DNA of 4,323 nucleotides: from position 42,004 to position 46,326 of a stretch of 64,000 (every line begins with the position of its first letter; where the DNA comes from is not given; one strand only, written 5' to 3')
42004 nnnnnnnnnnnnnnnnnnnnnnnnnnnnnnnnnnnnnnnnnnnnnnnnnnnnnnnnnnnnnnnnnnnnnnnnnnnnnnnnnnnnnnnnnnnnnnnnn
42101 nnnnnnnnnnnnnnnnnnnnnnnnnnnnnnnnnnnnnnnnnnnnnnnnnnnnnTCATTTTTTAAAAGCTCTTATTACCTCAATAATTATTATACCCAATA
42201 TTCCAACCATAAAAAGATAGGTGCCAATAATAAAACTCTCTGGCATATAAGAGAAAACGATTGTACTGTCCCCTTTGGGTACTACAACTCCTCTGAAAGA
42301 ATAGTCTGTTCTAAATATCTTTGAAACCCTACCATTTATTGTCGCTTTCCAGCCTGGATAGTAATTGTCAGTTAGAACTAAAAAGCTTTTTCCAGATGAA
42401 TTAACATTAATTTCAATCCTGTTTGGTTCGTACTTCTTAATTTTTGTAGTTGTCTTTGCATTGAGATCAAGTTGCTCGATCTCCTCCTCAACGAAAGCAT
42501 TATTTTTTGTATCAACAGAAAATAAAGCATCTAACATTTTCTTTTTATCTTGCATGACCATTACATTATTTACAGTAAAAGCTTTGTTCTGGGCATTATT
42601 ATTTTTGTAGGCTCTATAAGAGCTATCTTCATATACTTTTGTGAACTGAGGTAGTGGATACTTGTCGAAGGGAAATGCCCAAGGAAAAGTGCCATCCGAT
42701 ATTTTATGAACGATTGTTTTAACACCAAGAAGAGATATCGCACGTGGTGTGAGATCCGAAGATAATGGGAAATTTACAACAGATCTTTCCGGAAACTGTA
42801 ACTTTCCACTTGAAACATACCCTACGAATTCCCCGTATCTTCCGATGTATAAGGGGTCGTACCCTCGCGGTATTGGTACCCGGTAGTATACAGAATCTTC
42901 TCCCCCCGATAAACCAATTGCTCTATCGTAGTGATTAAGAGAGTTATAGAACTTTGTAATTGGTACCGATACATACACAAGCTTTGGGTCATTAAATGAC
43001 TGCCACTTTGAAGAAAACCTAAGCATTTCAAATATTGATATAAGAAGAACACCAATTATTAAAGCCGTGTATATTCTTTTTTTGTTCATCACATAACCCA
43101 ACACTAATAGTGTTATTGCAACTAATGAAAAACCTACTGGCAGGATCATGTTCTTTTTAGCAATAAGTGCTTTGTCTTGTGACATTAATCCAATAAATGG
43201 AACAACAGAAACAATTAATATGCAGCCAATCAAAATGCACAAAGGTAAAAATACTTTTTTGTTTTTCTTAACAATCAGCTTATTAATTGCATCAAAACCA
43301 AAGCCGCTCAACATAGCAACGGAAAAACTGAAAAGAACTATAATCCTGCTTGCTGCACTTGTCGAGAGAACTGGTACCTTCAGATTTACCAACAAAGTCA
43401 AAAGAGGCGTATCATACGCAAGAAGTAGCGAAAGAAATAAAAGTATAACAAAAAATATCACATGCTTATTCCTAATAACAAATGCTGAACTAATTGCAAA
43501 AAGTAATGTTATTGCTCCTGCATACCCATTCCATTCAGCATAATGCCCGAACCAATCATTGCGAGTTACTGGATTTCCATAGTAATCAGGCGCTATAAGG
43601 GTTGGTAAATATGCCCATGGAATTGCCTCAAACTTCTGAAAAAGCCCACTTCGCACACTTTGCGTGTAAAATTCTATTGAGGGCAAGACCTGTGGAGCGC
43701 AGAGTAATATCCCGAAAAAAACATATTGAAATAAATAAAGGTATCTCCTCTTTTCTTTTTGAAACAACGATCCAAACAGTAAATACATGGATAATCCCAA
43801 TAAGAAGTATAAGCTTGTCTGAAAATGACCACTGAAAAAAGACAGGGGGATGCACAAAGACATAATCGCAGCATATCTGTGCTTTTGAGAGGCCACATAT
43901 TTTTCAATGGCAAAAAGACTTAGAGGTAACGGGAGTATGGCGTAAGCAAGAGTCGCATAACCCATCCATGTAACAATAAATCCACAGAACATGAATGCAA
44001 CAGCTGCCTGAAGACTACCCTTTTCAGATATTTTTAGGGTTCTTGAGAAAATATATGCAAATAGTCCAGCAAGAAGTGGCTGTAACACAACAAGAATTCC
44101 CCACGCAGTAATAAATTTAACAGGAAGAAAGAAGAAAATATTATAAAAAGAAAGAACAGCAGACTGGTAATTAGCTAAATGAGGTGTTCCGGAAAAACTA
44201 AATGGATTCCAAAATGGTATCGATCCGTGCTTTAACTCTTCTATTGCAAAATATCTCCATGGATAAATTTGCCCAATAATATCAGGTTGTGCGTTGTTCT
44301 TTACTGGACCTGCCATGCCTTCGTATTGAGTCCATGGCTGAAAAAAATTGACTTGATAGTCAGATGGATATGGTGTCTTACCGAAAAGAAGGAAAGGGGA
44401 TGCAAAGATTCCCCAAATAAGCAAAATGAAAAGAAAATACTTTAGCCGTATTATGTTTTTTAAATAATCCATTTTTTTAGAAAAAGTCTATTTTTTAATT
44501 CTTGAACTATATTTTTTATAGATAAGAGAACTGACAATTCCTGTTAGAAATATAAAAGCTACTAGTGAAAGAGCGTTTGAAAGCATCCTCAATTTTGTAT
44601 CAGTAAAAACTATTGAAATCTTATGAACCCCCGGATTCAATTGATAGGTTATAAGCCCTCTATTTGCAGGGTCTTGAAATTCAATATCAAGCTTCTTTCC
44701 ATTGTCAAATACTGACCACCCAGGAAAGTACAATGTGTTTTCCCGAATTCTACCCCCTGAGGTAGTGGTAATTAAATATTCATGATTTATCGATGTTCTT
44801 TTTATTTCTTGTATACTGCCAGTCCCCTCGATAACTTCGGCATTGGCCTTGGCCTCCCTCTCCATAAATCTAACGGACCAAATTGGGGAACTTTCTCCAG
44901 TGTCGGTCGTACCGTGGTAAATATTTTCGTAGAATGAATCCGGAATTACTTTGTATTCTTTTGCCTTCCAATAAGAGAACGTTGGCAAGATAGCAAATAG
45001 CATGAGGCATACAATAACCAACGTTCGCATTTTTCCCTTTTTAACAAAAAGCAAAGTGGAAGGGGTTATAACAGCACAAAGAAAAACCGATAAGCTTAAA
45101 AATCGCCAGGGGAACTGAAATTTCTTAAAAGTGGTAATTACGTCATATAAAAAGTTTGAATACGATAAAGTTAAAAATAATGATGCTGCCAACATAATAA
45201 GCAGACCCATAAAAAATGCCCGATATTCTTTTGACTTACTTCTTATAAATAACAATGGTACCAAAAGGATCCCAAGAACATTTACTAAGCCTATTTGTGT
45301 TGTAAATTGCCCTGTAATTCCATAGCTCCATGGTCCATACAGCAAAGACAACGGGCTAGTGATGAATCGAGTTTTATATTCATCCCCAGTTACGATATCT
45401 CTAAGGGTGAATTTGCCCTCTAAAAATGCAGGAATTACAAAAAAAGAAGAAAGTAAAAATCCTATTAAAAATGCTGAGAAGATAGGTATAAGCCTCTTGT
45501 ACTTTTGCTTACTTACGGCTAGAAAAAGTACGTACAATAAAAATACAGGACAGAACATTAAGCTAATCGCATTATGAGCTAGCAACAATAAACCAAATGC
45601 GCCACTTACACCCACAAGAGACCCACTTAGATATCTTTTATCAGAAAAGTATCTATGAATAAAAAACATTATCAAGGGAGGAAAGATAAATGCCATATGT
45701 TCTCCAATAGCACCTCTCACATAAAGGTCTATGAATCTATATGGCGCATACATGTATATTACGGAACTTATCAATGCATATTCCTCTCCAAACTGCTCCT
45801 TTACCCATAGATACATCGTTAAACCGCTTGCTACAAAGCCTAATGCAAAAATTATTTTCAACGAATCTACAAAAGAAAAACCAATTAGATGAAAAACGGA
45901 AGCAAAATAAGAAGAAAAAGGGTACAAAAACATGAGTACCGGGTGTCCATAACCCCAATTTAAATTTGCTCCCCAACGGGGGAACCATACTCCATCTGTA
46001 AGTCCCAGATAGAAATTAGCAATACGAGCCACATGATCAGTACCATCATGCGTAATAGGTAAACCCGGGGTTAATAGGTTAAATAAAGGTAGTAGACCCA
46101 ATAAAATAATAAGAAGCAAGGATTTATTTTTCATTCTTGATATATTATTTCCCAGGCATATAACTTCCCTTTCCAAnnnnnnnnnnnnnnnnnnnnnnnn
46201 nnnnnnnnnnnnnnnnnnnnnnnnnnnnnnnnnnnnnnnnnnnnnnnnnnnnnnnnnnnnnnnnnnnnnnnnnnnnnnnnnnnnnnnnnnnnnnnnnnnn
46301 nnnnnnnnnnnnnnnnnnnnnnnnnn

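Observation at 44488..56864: Four paralogs of an apparently undescribed GT-C-like family ('family X') with a strongly conserved N-terminal signature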

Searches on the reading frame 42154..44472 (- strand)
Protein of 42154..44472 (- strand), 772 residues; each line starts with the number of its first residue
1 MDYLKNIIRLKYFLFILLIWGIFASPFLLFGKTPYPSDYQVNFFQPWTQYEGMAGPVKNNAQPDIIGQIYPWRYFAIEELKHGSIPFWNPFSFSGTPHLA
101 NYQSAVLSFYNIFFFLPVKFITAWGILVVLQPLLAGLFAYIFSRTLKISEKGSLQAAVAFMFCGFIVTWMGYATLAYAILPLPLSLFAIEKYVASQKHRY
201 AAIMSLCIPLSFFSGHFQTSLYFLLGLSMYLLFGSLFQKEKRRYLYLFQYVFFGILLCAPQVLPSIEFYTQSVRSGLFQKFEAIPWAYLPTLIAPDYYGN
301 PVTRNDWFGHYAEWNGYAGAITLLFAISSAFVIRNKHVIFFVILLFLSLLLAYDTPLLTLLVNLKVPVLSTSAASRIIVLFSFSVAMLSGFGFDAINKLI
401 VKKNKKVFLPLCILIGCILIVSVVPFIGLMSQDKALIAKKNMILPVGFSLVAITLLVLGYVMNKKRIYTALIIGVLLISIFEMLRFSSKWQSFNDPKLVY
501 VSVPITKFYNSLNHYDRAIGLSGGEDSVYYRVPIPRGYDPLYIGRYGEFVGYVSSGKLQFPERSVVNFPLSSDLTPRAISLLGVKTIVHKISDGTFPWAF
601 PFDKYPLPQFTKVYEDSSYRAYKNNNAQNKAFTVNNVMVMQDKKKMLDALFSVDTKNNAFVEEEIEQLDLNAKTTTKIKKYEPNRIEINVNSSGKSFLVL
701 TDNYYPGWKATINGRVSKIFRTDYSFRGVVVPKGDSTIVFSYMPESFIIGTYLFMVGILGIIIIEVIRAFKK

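Call 4: search_protein_families(library=pfam, proteins=[window:42154-44472:-], max_evalue=1)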
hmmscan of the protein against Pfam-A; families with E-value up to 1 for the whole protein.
window:42154-44472:- (772 aa): 1 family
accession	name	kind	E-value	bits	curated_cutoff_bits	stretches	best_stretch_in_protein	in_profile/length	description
PF09586.16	YfhO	-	1.3e-21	77.1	28.5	2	667-752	743-833/835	Bacterial membrane protein YfhO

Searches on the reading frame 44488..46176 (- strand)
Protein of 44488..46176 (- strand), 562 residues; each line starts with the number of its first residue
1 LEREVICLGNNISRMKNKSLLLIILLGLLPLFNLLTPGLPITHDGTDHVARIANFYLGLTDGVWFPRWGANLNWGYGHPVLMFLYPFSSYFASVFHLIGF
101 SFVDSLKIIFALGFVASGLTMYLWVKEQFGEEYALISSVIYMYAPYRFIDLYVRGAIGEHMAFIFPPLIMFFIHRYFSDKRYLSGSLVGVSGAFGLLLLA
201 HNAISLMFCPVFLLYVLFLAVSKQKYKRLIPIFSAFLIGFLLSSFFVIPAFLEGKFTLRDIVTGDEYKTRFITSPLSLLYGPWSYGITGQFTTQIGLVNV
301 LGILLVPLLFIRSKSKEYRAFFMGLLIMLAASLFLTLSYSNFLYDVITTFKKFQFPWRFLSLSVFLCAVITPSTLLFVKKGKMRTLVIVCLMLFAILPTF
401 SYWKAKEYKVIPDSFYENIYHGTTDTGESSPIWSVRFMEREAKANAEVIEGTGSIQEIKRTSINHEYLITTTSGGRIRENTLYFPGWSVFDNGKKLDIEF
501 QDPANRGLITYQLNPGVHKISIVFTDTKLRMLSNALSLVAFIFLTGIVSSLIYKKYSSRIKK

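Call 4: search_protein_families(library=pfam, proteins=[window:44488-46176:-], max_evalue=1)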
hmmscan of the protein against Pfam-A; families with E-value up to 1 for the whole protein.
window:44488-46176:- (562 aa): 3 families
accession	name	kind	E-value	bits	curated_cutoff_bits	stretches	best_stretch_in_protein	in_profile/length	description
PF10131.15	PTPS_related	-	1.2e-12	47.6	26.4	1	86-408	6-312/621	6-pyruvoyl-tetrahydropterin synthase related domain; membrane protein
PF09586.16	YfhO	-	3.1e-07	29.6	28.5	2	90-409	71-392/835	Bacterial membrane protein YfhO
PF13231.12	PMT_2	-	0.0039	17.9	26.1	1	86-244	4-155/160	Dolichyl-phosphate-mannose-protein mannosyltransferase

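Call 5: search_protein_families(library=ncbifam, proteins=[window:44488-46176:-], max_evalue=1)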
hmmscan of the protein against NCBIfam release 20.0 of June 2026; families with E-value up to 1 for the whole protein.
window:44488-46176:- (562 aa): 0 families

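Call 6: search_solved_structures(query=A1, max_evalue=10, show_alignments=2)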
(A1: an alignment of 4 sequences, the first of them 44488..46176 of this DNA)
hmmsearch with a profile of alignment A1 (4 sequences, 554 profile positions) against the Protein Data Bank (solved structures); distinct sequences matched with E-value up to 10: 0.
